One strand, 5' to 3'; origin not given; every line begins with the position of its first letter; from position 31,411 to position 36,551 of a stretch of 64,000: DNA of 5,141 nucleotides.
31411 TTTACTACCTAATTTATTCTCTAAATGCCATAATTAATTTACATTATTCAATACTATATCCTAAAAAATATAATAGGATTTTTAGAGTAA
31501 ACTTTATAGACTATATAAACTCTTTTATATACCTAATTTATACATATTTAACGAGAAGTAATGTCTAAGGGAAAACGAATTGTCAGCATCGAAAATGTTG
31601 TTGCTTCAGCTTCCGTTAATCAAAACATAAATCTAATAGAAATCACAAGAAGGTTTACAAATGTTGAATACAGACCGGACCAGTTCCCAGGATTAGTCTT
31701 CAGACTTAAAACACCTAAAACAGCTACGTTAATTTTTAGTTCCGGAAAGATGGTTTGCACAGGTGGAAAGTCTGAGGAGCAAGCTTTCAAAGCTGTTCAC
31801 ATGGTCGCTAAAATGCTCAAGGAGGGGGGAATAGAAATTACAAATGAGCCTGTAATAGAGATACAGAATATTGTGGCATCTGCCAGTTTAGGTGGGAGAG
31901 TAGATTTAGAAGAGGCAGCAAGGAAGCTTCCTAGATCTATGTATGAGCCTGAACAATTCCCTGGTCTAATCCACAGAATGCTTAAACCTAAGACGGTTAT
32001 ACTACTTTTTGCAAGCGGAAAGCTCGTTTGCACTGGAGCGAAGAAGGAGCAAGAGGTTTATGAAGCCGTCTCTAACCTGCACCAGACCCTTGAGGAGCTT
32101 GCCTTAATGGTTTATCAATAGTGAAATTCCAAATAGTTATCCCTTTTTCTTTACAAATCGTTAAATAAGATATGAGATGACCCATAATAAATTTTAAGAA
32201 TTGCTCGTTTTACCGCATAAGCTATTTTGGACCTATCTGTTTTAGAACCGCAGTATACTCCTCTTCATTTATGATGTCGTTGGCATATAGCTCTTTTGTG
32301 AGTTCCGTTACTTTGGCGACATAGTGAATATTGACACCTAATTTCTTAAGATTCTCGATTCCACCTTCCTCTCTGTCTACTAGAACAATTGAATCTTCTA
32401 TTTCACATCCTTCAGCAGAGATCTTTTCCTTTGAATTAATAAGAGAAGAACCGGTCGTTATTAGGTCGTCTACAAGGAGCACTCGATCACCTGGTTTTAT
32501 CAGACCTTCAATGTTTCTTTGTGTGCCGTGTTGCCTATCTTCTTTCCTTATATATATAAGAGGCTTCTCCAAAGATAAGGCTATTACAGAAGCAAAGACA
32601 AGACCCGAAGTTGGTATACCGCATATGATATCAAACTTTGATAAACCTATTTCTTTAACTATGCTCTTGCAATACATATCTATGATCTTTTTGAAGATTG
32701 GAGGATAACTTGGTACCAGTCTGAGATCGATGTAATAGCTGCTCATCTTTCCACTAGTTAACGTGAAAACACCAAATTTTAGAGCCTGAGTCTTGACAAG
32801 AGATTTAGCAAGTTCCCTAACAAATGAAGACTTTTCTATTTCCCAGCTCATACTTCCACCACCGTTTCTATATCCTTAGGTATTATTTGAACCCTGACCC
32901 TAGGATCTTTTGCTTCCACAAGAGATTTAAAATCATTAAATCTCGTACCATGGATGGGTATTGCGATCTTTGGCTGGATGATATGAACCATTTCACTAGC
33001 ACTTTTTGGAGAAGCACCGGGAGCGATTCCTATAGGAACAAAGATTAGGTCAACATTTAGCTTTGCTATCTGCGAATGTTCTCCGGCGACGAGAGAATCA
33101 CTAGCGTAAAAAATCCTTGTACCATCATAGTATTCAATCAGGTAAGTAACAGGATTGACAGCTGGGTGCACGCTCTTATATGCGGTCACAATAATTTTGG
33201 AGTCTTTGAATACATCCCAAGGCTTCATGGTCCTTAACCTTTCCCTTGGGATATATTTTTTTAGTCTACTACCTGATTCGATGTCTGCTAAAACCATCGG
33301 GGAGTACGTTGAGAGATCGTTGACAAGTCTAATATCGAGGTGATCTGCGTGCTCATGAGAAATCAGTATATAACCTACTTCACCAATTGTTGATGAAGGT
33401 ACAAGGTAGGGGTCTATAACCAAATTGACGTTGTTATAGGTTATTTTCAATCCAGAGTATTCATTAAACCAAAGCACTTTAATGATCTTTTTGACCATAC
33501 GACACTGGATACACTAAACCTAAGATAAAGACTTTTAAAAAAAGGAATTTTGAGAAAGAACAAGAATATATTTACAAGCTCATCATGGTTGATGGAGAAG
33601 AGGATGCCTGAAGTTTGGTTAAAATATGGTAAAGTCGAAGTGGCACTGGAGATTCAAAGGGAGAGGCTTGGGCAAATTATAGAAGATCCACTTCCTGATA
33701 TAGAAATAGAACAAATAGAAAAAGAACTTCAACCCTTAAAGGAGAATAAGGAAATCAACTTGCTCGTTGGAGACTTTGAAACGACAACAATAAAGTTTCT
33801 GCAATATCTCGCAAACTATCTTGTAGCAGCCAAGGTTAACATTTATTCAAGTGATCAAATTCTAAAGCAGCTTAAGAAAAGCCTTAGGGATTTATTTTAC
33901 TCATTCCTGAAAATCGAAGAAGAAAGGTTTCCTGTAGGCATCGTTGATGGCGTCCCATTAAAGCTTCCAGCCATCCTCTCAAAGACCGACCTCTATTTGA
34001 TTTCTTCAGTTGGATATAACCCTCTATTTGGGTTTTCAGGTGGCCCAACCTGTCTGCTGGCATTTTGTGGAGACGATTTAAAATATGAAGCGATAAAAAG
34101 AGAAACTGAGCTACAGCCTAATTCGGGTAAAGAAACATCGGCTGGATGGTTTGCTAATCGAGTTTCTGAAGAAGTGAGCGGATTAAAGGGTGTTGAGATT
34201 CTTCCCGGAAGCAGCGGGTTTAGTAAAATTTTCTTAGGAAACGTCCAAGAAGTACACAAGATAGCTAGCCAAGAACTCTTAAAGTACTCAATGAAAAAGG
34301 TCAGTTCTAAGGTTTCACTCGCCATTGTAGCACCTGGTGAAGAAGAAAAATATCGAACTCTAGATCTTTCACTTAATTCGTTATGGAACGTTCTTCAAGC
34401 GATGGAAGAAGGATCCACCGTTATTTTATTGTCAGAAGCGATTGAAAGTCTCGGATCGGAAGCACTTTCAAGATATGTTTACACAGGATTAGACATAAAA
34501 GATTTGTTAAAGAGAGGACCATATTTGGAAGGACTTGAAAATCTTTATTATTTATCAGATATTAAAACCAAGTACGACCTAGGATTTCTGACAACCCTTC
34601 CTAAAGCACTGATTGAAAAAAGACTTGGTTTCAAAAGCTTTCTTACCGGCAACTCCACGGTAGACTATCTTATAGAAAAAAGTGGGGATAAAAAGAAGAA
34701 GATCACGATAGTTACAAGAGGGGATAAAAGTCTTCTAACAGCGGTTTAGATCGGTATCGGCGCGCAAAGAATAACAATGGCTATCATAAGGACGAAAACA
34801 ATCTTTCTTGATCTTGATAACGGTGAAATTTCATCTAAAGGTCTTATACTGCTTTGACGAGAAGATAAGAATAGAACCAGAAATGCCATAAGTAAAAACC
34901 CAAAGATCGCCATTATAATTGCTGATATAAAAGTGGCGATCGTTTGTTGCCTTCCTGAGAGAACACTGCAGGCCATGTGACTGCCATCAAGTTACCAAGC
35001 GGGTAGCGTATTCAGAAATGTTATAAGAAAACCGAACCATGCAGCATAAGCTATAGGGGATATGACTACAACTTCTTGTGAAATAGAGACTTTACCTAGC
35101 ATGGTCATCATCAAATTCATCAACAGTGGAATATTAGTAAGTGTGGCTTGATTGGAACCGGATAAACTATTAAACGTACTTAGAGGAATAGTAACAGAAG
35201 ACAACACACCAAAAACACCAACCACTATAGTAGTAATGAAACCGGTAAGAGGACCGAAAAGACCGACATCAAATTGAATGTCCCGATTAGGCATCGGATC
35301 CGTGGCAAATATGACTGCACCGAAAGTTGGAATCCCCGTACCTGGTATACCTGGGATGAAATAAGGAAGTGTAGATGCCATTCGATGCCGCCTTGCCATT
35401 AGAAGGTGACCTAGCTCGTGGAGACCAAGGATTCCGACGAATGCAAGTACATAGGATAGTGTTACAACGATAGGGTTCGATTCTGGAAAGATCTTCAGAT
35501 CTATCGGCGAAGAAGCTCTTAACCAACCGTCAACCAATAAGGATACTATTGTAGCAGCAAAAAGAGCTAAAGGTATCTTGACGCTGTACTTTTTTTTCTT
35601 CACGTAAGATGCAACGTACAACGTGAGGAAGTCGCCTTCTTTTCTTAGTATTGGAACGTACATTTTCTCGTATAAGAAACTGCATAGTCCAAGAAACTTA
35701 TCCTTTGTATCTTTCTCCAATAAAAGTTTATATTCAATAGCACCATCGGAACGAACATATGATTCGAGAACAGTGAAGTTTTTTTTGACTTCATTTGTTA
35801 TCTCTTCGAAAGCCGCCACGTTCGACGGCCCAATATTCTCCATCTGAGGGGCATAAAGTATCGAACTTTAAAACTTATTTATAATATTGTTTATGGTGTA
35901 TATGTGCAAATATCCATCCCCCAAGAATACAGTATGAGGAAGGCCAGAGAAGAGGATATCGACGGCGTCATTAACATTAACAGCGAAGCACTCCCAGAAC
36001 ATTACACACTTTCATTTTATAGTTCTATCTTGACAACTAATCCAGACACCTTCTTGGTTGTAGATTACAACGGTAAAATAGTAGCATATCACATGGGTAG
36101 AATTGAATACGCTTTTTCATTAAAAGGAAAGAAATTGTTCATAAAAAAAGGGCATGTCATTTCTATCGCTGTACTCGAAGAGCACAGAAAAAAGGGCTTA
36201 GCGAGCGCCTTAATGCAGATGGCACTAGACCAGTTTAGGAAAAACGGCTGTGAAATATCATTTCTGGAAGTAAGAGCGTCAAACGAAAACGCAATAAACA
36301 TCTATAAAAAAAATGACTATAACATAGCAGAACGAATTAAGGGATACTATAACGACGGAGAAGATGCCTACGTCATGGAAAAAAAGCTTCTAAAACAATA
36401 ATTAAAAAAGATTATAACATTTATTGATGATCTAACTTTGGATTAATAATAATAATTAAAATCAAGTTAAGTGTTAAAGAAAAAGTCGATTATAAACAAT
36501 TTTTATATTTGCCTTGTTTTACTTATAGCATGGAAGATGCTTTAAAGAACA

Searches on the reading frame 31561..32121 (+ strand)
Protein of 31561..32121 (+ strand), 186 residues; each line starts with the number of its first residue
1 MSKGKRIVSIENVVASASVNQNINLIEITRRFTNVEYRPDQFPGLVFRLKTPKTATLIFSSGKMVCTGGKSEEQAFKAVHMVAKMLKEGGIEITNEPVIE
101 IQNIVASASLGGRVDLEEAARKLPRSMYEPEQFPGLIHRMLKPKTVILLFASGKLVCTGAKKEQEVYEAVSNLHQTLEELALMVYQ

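Call 69: search_protein_families(library=pfam, proteins=[window:31561-32121:+], max_evalue=0.0001)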
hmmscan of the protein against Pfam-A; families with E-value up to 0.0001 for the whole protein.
window:31561-32121:+ (186 aa): 2 families
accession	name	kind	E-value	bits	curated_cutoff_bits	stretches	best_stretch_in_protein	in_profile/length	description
PF00352.27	TBP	-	6.8e-61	202.5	22.9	2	8-88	2-84/85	Transcription factor TFIID (or TATA-binding protein, TBP)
PF11858.14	DUF3378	-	3.1e-07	30.9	27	0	41-76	26-61/76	Domain of unknown function (DUF3378)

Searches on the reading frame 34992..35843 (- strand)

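Call 69: search_protein_families(library=pfam, proteins=[window:34992-35843:-], max_evalue=0.0001)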
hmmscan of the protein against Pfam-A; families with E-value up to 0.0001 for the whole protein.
window:34992-35843:- (283 aa): 1 family
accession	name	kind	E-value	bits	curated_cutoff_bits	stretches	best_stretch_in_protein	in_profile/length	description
PF02163.28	Peptidase_M50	-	1.6e-10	41.2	27.2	1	131-283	2-182/221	Peptidase family M50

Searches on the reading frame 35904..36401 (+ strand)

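Call 29: search_protein_families(library=pfam, proteins=[window:35904-36401:+], max_evalue=0.0001)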
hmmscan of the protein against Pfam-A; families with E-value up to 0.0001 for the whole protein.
window:35904-36401:+ (165 aa): 7 families
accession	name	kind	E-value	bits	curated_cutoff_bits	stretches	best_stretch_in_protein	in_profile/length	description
PF00583.31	Acetyltransf_1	-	3.6e-20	72.8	20.7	1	23-137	5-114/116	Acetyltransferase (GNAT) family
PF13527.13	Acetyltransf_9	-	1.3e-13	51.5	25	1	11-141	2-126/127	Acetyltransferase (GNAT) domain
PF13508.13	Acetyltransf_7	-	8.8e-12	45.7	27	1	48-140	3-83/84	Acetyltransferase (GNAT) domain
PF13673.13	Acetyltransf_10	-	4.4e-09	36.8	23.6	1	80-141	49-109/128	Acetyltransferase (GNAT) domain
PF08445.16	FR47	-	5.2e-07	30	22.1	1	82-140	21-78/86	FR47-like protein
PF13420.13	Acetyltransf_4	-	3.2e-05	24.4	24.3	1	33-156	31-151/155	Acetyltransferase (GNAT) domain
PF14542.12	Acetyltransf_CG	-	6.8e-05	23.4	30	0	86-118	28-60/80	GCN5-related N-acetyl-transferase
